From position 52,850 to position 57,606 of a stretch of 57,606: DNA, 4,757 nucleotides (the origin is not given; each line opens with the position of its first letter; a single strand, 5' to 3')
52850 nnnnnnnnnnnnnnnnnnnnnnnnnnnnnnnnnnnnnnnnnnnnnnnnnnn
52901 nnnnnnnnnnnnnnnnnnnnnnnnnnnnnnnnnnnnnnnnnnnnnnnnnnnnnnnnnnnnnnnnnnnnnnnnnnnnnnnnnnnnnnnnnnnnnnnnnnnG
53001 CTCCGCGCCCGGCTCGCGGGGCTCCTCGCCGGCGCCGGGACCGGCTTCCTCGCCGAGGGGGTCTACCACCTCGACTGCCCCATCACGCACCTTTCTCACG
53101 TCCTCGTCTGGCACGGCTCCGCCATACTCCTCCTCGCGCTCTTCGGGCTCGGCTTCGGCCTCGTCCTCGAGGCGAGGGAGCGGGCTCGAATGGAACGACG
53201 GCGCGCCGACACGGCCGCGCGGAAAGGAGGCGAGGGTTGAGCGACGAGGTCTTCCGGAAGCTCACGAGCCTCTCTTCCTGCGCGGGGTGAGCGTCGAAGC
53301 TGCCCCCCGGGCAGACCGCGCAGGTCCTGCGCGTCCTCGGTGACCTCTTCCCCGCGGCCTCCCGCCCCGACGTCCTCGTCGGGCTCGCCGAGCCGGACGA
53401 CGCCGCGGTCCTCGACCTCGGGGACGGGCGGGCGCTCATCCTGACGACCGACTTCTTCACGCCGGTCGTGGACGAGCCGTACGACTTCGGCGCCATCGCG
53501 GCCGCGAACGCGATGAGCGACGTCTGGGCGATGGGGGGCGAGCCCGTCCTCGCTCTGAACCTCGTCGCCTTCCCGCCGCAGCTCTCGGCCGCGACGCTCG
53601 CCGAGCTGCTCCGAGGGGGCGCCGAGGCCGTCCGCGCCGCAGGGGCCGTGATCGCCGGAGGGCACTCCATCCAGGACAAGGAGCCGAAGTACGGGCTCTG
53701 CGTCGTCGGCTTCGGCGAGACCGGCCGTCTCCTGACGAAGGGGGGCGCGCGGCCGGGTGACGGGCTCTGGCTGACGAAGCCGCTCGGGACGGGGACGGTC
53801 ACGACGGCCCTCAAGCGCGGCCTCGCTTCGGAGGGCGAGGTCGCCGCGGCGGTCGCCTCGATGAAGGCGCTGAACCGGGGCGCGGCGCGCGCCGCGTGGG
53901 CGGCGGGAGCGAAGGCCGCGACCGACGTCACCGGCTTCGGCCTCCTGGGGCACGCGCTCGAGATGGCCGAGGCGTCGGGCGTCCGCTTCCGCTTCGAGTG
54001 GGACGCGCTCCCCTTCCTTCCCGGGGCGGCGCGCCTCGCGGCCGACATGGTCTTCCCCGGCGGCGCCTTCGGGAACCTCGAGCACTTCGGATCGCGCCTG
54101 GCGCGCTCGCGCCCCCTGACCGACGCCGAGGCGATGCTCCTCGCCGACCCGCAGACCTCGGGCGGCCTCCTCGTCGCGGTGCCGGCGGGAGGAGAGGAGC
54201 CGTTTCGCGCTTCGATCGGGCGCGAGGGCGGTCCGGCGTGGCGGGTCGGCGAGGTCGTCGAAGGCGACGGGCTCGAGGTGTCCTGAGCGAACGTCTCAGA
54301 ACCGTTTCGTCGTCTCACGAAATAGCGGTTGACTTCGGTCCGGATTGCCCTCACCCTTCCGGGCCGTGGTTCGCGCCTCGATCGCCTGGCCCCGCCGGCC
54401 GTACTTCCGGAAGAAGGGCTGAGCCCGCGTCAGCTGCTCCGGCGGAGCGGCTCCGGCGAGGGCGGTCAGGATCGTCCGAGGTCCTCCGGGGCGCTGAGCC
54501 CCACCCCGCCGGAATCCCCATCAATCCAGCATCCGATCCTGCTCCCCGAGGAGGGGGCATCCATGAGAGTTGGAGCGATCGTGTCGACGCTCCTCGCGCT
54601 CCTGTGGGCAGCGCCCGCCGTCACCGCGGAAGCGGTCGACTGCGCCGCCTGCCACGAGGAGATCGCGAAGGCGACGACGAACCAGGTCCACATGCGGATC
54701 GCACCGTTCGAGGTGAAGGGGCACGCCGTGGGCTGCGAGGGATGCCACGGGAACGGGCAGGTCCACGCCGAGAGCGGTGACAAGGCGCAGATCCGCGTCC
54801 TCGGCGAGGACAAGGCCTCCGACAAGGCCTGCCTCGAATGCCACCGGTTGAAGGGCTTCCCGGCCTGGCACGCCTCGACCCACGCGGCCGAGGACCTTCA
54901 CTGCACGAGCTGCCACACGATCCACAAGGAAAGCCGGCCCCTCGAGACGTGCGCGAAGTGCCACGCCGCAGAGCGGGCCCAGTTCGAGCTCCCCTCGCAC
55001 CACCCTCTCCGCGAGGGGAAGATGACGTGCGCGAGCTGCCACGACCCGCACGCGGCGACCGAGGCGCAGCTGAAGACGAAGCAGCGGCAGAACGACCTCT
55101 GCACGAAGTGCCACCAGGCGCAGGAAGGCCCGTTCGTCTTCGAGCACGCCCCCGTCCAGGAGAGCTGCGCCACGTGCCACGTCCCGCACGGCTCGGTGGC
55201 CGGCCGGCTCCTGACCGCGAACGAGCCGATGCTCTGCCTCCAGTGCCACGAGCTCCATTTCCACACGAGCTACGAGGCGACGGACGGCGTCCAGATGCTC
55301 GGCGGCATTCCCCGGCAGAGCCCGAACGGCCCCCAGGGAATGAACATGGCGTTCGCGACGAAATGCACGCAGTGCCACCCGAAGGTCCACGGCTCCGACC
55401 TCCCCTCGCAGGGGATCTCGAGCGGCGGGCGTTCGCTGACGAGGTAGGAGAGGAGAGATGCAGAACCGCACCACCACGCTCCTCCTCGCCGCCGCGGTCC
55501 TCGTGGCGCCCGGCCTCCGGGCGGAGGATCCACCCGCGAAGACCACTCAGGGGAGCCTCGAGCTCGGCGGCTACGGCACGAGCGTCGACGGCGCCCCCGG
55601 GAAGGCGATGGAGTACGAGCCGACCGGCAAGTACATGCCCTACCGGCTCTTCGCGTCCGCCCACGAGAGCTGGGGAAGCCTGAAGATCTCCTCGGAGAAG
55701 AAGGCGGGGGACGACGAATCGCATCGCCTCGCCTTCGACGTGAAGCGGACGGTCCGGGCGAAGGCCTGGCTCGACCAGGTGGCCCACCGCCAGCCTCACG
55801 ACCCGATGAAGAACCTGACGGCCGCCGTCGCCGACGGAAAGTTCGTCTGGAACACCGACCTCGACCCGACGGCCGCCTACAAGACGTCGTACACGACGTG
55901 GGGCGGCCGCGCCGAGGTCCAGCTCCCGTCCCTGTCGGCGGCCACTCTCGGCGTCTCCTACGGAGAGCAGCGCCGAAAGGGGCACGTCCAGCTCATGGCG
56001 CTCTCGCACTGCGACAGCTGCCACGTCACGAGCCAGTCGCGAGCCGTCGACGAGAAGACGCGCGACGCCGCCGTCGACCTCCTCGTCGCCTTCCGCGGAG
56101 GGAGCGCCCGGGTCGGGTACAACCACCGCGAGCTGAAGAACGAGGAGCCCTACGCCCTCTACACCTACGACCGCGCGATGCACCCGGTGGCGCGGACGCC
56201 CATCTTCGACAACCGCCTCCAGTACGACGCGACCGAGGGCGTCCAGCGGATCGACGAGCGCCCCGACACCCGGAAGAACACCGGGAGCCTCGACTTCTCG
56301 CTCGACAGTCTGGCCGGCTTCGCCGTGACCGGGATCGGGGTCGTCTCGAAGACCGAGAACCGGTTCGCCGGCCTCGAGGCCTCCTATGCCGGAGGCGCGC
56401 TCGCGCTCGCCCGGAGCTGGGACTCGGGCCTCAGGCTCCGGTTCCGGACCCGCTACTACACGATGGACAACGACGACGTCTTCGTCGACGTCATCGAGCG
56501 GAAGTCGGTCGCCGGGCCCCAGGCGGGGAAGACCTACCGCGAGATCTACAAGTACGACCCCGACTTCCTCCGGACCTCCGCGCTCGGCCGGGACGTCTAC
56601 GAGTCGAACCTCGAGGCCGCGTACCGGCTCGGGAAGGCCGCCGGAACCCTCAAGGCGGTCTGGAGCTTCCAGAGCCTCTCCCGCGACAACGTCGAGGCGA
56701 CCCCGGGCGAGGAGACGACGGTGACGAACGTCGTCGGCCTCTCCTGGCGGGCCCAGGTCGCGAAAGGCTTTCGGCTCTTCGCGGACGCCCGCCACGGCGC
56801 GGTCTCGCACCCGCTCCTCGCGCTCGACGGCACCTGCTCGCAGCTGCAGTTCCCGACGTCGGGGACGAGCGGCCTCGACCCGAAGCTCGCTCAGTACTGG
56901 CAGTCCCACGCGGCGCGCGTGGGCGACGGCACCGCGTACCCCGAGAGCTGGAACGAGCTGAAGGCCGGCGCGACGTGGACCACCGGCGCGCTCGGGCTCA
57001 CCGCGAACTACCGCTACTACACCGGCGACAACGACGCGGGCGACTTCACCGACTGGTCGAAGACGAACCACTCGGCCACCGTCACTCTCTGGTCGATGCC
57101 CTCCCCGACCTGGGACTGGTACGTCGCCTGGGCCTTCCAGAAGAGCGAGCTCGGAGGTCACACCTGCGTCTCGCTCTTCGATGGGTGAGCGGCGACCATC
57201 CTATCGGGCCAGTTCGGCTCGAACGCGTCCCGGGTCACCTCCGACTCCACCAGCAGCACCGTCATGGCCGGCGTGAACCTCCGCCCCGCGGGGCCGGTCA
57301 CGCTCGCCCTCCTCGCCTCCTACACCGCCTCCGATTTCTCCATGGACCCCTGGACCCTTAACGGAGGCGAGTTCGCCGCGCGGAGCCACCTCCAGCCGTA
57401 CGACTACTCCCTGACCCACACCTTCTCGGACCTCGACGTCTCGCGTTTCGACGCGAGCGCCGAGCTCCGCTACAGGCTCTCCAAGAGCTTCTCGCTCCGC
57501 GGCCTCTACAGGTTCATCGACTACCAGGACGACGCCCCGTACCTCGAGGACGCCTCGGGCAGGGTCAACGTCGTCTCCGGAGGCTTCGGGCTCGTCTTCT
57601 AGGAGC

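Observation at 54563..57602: MtrAB/PioAB-type porin-cytochrome conduit in the same window as ACIII, cbb3 oxidase and a Rieske/cyt b/multihaem module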

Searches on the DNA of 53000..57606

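Call 19: search_rna_families(source=window, start=53000, end=57606, threshold=evalue, max_evalue=10)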
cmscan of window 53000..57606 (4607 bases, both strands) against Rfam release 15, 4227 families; matches with E-value up to 10: 4.
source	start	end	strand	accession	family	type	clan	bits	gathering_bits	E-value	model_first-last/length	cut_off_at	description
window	53390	53447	-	RF00783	mir-484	Gene; miRNA;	-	19.1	40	2.5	1-67/67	no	mir-484 microRNA precursor family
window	54135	54201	+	RF01038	mir-1307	Gene; miRNA;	-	18.5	69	9.5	1-90/90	no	mir-1307 microRNA precursor family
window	54121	54178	-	RF01274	sR45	Gene; snRNA; snoRNA; CD-box;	-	15.4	40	9.3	1-55/55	no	Small nucleolar RNA sR45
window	54333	54386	-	RF01131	sR47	Gene; snRNA; snoRNA; CD-box;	CL00132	13.6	40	9.5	1-55/55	no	Small nucleolar RNA sR47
